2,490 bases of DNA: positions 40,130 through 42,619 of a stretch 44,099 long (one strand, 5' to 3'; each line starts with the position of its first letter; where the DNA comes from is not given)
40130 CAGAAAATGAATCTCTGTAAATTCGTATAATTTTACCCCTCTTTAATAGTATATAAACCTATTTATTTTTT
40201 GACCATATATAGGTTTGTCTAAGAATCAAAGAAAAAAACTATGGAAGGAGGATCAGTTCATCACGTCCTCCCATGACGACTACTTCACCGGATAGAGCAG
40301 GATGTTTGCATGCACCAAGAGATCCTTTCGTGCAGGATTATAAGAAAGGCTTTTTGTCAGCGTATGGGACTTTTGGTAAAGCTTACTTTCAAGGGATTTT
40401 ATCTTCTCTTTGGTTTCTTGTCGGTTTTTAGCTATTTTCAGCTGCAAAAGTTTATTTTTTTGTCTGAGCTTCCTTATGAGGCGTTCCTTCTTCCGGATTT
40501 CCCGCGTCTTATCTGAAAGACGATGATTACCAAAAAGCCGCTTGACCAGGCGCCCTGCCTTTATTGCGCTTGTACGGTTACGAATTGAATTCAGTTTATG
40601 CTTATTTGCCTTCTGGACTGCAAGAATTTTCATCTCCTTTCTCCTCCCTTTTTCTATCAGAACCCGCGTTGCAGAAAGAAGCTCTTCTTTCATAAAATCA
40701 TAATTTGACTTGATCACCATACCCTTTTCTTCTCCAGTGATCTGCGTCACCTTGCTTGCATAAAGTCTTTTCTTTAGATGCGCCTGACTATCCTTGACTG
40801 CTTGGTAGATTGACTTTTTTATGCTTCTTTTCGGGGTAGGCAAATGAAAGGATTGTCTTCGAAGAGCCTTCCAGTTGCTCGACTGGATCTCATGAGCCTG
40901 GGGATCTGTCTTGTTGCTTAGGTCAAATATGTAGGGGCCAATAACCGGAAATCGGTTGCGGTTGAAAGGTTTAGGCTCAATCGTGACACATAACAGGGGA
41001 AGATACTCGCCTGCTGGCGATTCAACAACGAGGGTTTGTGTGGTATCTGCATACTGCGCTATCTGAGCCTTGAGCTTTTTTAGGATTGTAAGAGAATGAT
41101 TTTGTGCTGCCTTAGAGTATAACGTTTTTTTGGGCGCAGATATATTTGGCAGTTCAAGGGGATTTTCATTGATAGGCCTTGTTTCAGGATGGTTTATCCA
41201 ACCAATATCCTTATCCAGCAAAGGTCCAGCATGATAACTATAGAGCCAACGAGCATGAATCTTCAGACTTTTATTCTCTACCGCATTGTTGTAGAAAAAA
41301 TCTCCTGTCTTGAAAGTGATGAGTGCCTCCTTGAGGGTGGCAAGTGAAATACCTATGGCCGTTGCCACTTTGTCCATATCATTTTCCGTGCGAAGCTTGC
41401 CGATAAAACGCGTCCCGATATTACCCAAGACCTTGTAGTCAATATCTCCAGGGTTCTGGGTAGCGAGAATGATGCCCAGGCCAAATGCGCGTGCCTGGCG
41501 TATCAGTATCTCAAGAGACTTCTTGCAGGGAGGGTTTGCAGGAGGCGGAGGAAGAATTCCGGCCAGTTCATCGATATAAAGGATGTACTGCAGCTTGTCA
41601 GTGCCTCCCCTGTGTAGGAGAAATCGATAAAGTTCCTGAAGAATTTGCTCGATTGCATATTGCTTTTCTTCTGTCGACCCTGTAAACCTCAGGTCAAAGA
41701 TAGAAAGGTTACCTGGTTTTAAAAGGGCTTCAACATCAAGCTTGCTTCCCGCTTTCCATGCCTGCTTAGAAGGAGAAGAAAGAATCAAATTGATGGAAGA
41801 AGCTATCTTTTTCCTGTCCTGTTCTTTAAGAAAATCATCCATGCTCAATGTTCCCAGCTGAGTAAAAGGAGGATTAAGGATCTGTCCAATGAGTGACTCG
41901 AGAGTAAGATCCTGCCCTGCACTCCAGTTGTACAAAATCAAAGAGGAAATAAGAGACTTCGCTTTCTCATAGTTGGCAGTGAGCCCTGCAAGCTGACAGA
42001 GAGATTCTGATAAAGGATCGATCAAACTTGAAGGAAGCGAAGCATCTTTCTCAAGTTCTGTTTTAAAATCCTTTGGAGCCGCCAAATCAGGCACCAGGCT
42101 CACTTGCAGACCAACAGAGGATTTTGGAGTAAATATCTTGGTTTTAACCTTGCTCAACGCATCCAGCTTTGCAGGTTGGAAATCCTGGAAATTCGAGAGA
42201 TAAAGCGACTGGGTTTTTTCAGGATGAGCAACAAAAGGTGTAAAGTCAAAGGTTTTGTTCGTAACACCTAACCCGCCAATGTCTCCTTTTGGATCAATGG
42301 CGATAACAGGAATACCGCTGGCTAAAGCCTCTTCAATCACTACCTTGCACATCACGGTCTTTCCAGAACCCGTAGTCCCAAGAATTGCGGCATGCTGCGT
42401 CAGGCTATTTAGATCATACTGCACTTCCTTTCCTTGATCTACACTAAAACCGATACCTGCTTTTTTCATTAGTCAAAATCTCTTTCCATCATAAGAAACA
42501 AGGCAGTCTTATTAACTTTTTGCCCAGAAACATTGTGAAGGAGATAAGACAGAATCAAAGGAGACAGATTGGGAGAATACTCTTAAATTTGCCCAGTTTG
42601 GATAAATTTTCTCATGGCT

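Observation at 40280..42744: RHH regulator plus a HerA/FtsK-like ATPase with a long basic coiled-coil tail: an orphan two-gene module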

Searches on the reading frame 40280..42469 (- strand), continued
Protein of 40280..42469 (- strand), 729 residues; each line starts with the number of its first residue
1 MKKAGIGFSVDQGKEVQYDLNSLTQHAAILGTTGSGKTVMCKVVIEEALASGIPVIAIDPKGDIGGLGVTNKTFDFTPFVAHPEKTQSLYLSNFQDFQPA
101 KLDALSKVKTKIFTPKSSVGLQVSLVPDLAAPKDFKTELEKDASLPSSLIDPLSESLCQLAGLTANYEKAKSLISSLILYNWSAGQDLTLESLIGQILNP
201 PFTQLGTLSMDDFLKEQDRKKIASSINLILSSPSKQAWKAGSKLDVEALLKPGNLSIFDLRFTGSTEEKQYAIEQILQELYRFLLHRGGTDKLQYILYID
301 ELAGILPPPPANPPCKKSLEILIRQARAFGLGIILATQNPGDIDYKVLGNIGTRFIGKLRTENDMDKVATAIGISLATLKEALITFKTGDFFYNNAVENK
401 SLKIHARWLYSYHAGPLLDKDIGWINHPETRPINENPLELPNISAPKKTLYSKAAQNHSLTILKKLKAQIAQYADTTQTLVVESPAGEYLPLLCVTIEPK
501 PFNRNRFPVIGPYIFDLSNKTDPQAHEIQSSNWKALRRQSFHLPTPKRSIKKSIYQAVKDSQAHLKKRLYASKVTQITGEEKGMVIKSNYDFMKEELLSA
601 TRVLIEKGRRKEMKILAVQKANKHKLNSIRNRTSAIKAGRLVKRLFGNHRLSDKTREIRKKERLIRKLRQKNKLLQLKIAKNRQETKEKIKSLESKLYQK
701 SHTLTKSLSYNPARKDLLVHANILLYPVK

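Call 48: search_protein_families(library=pfam, proteins=[P0070, P0082, P0109, P0073, P0093], max_evalue=0.01)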
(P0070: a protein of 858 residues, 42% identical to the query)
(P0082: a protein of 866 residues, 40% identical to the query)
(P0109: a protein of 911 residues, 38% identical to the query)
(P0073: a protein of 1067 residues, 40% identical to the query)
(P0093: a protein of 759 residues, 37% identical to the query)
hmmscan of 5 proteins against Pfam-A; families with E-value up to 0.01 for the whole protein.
P0070 (858 aa): 6 families
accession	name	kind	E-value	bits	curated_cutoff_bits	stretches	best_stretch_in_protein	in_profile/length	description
PF05872.18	HerA_C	-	1.5e-11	44.1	22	2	15-64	17-66/502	Helicase HerA-like C-terminal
PF01935.23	DUF87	-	3.7e-11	44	23.2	1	18-292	22-219/220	Helicase HerA, central domain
PF12846.13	AAA_10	-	1e-07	31.8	27.5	2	20-58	22-60/362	AAA-like domain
PF13401.12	AAA_22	-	0.00022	22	27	0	21-60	7-46/130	AAA domain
PF01580.24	FtsK_SpoIIIE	-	0.0022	17.9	24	1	12-56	32-80/221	FtsK/SpoIIIE family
PF12078.13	DUF3557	-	0.0029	18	26.2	1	657-744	54-138/154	Domain of unknown function (DUF3557)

P0082 (866 aa): 5 families
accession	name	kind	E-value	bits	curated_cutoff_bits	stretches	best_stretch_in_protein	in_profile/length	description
PF01935.23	DUF87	-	8e-15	56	23.2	1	5-290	2-218/220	Helicase HerA, central domain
PF05872.18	HerA_C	-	3.9e-08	32.8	22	1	11-99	10-98/502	Helicase HerA-like C-terminal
PF01580.24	FtsK_SpoIIIE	-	8.7e-05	22.5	24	1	10-48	27-65/221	FtsK/SpoIIIE family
PF12846.13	AAA_10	-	0.00032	20.3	27.5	1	23-90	22-83/362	AAA-like domain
PF03998.19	Utp11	-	0.0083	16.5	25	0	607-693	149-229/242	Utp11 protein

P0109 (911 aa): 5 families
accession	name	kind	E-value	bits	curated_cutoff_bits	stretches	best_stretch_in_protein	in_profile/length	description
PF01935.23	DUF87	-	1.7e-06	28.7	23.2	1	28-80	14-68/220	Helicase HerA, central domain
PF10412.15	TrwB_AAD_bind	-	0.00036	20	20.5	1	35-77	14-56/387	Type IV secretion-system coupling protein DNA-binding domain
PF05872.18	HerA_C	-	0.0036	16.4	22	0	36-79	21-64/502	Helicase HerA-like C-terminal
PF18394.6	TBK1_CCD1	-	0.0052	16.8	25.9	1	736-853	132-252/256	TANK-binding kinase 1 coiled-coil domain 1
PF12846.13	AAA_10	-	0.0079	15.7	27.5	0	37-98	22-81/362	AAA-like domain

P0073 (1067 aa): 5 families
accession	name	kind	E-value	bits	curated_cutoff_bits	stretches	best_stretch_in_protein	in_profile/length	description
PF05872.18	HerA_C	-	1e-13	51.2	22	2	5-67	4-66/502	Helicase HerA-like C-terminal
PF01935.23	DUF87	-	1.9e-10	41.7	23.2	1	5-294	3-218/220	Helicase HerA, central domain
PF01580.24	FtsK_SpoIIIE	-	4.4e-05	23.5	24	1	23-59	40-80/221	FtsK/SpoIIIE family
PF12846.13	AAA_10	-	0.0033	17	27.5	0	24-71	23-70/362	AAA-like domain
PF13401.12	AAA_22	-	0.0063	17.3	27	0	24-58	7-41/130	AAA domain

P0093 (759 aa): 6 families
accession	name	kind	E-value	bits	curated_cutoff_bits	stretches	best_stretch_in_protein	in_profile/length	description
PF05872.18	HerA_C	-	1.2e-11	44.4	22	1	25-86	6-67/502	Helicase HerA-like C-terminal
PF01935.23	DUF87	-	3.9e-10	40.6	23.2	1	33-316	15-219/220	Helicase HerA, central domain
PF01580.24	FtsK_SpoIIIE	-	6.5e-06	26.2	24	1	20-76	19-79/221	FtsK/SpoIIIE family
PF12846.13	AAA_10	-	4.9e-05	23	27.5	1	41-79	22-60/362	AAA-like domain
PF10412.15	TrwB_AAD_bind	-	0.0012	18.3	20.5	1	36-80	11-55/387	Type IV secretion-system coupling protein DNA-binding domain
PF13412.12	HTH_24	-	0.0077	16.2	21.9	0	615-662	1-48/48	Winged helix-turn-helix DNA-binding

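Call 65: search_solved_structures(query=A1, max_evalue=0.001, show_alignments=1)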
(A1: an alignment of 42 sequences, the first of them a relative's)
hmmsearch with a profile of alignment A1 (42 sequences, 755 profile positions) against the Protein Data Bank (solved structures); distinct sequences matched with E-value up to 0.001: 6.
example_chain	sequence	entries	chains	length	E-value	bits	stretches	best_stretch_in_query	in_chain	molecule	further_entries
11kk_A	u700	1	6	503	1.5e-14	56.5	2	280-396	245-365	HerA like helicase YjgR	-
8wiv_A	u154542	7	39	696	3.7e-08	35.4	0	326-397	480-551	Helicase HerA central domain-containing protein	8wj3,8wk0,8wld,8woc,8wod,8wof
9x1l_A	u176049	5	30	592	2.3e-07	32.8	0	303-397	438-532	DNA helicase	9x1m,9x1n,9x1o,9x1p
4d2i_A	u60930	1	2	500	2.9e-07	32.4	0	315-396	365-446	HERA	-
8j4u_M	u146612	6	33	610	0.00024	22.8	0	281-397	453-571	Nucleoside triphosphate hydrolase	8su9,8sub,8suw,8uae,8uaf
6sz9_A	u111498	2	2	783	0.00037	22.2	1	9-61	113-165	IcmO (DotL)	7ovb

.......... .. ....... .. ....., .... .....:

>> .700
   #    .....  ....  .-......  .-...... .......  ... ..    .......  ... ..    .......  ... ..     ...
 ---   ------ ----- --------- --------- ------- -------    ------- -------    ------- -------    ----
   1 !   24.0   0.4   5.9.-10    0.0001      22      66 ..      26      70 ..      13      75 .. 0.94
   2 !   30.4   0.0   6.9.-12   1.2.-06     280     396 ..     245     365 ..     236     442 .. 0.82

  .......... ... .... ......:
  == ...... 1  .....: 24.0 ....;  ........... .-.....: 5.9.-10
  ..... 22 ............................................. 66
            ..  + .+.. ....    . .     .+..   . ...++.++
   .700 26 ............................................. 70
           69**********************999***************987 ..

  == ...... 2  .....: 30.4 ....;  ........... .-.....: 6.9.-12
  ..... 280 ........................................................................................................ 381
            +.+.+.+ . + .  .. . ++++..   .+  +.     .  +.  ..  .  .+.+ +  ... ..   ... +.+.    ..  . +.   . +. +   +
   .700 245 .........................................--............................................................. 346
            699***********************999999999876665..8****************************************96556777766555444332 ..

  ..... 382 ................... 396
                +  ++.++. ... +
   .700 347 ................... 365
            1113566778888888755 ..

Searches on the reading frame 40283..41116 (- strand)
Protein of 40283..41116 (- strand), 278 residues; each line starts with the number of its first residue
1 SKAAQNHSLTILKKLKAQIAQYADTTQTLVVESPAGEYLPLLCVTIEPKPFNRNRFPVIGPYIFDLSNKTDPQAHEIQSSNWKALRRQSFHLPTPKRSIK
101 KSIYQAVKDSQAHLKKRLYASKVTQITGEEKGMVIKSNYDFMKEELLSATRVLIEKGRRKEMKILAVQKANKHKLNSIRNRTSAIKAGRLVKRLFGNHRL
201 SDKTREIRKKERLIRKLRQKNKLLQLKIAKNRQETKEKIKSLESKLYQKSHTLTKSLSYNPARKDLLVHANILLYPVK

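Call 50: predict_structure(alignment_id=A3)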
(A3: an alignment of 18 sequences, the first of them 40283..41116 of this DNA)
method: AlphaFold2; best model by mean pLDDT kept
length: 278 residues; sequences in the alignment: 18
mean_pLDDT: 89.6   pTM: 0.69
mean pLDDT of the five models: 89.6, 89.6, 89.0, 88.8, 87.7
residues with pLDDT >= 90: 191; 70-90: 64; 50-70: 19; < 50: 4
segments of 3 or more residues with pLDDT < 50: 1-4
pLDDT, mean of each block of 10 residues (from residue 1): 57 91 93 83 95 91 83 63 77 88 95 95 92 95 92 96 97 96 92 86 91 96 97 97 95 95 96 86
secondary structure, 60 per line:
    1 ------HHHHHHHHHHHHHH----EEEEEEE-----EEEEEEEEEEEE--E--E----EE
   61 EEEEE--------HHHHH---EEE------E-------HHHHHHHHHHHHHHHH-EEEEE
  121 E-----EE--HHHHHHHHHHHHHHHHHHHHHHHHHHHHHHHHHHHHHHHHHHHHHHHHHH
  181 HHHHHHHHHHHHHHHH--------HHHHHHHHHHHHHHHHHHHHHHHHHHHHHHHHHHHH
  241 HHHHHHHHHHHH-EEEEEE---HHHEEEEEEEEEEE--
elements in order: H7-20 E25-31 E37-48 E59-65 H74-78 E82-84 H99-114 E116-121 H131-196 H205-252 E254-259 E266-276

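Call 52: fold_search(model_id=the predicted structure, library=pdb)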
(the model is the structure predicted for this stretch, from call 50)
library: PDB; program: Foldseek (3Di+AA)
matches with E <= 10: 478; with E <= 0.001: 0
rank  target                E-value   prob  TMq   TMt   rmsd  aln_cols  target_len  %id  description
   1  9r68_I                1.0e-01  0.15  0.20  0.10  18.5       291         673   10  CPS secretion pathway Wza-Wzc_C1 (Conf 2) (released 2026-03-04)
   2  9r6b_I                1.5e-01  0.16  0.20  0.11  17.1       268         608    8  CPS secretion pathway Wza-Wzc (Conf 4) (released 2026-03-04)
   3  9r62_I                1.9e-01  0.07  0.14  0.07  22.1       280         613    9  CPS co-polymerase Wzc_C1 (released 2026-03-04)
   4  5wkq_B                2.7e-01  0.85  0.25  0.40   8.5       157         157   20  2.10 A resolution structure of IpaB (residues 74-242) from Shigella flexneri (released 2018-05-16)
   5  3vkh_B                3.6e-01  0.75  0.27  0.04   8.1       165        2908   15  X-ray structure of a functional full-length dynein motor domain (released 2012-03-14)
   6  4mh6                  3.6e-01  0.44  0.21  0.29   7.9       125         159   13  2.8 Angstrom Crystal Structure of Type III Secretion Protein YscO from Vibrio parahaemolyticus (released 2013-09-11)
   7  5wkq_A                4.1e-01  0.23  0.18  0.26   9.6       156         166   20  2.10 A resolution structure of IpaB (residues 74-242) from Shigella flexneri (released 2018-05-16)
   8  4waf_B                4.1e-01  0.11  0.18  0.20  18.2       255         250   12  Crystal Structure of a novel tetrahydropyrazolo[1,5-a]pyrazine in an engineered PI3K alpha (released 2014-12-31)
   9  9i2q_A                4.1e-01  0.04  0.12  0.06  33.5       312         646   10  Wzc-K540M-3YE MgADP C1 (released 2025-04-30)
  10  6h2d_S                4.9e-01  0.47  0.22  0.26  13.0       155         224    9  Structure of the soluble AhlC of the tripartite alpha-pore forming toxin, AHL, from Aeromonas hydrophila. (released 2019-07-10)
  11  8ek4_A                4.9e-01  0.30  0.16  0.30  28.6       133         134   20  De novo designed ice-binding proteins from twist-constrained helices (released 2023-07-12)
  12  5swo_B                5.2e-01  0.85  0.28  0.29   8.3       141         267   13  Crystal Structure of PI3Kalpha in complex with fragments 4 and 19 (released 2017-02-15)
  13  3u0c_A                5.2e-01  0.84  0.24  0.40   6.0       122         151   24  Crystal structure of N-terminal region of Type III Secretion First Translocator IpaB (residues 74-224) (released 2012-02-15)
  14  7o3x_B                5.2e-01  0.18  0.18  0.21  13.1       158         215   16  Structural basis for VIPP1 oligomerization and maintenance of thylakoid membrane integrity (released 2021-06-30)
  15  8qbs                  5.5e-01  0.21  0.19  0.24  13.1       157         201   13  Cryo-EM structure of Vipp1-F197K/L200K helical filament with lattice 1 (Vipp1-F197K/L200K_L1) (released 2024-09-11)
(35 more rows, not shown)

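Call 73: search_protein_representatives(alignment_id=A3)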
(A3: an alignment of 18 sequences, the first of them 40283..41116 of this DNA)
Query: 18 sequences, 291 profile positions. Proteins with E-value up to 0.001 (for the whole library): 43; up to 1e-10: 34; up to 1e-30: 25. The best 43 are listed.
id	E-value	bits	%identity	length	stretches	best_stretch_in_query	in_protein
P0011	2.6e-95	335.4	-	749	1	3-288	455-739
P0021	4.7e-92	324.8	-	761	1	5-290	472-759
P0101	5.3e-86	304.9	-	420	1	2-288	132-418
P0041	1.8e-85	303.1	-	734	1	3-288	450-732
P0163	3.7e-79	282.4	-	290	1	7-290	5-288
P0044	7.6e-77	274.8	-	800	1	5-288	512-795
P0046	3.2e-76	272.8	-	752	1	3-287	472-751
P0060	6.4e-76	271.8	-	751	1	6-289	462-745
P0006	1.5e-75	270.6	-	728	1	14-289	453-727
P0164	6.3e-75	268.5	-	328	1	9-288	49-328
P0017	1.6e-71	257.3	-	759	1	3-288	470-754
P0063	5.8e-71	255.5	-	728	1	6-285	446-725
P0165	1.3e-70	254.4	-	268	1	23-286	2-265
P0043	5.1e-70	252.4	-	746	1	4-288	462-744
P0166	3.0e-69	249.9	-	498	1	9-289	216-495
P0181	6.0e-09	52.0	-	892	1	39-288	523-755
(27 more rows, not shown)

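Call 78: fold_search(model_id=the predicted structure, library=viral)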
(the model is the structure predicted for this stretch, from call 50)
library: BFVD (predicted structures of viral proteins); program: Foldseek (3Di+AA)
matches with E <= 10: 612; with E <= 0.001: 0
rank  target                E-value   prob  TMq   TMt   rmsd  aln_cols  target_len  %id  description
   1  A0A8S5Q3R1            3.1e-02  0.99  0.33  0.54   6.3       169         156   13  Uncharacterized protein [Siphoviridae sp. ctLqe90]
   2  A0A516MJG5            6.7e-02  0.96  0.30  0.33   8.1       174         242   17  (no name in the UniProt tables at hand)
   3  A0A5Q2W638            1.2e-01  0.96  0.35  0.37  10.4       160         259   14  (no name in the UniProt tables at hand)
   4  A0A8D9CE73            1.2e-01  0.90  0.28  0.21   7.9       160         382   16  Uncharacterized protein [uncultured marine phage]
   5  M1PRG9                1.6e-01  0.51  0.21  0.21   8.0       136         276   13  (no name in the UniProt tables at hand)
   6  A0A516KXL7            1.8e-01  0.93  0.32  0.13  16.1       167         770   15  (no name in the UniProt tables at hand)
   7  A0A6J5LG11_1          1.8e-01  0.28  0.18  0.07  13.7       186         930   12  Large polyvalent protein associated domain-containing protein [uncultured Caudovirales phage]
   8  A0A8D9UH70            2.1e-01  0.75  0.29  0.31  11.0       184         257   10  Uncharacterized protein [Myoviridae sp. ctjz83]
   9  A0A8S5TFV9            2.7e-01  0.25  0.20  0.12  11.9       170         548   16  STRUCTURAL MAINTENANCE OF CHROMOSOMES PROTEIN [Phage sp. ctL4h4]
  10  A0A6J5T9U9            3.2e-01  0.18  0.17  0.06  11.7       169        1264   14  Uncharacterized protein [uncultured Caudovirales phage]
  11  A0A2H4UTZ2            3.8e-01  0.28  0.20  0.28  10.2       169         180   10  Uncharacterized protein [Bodo saltans virus]
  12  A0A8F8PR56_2          3.8e-01  0.23  0.19  0.07  11.7       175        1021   20  Myosin II heavy chain [Clandestinovirus]
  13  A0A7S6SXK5            4.0e-01  0.94  0.27  0.58   6.5       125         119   15  Uncharacterized protein [Bathycoccus sp. RCC716 virus 2]
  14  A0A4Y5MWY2            4.0e-01  0.33  0.27  0.28  23.5       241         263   15  Nonstructural protein 3 [Umatilla virus]
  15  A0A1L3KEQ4            4.0e-01  0.21  0.14  0.06  14.6       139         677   15  (no name in the UniProt tables at hand)
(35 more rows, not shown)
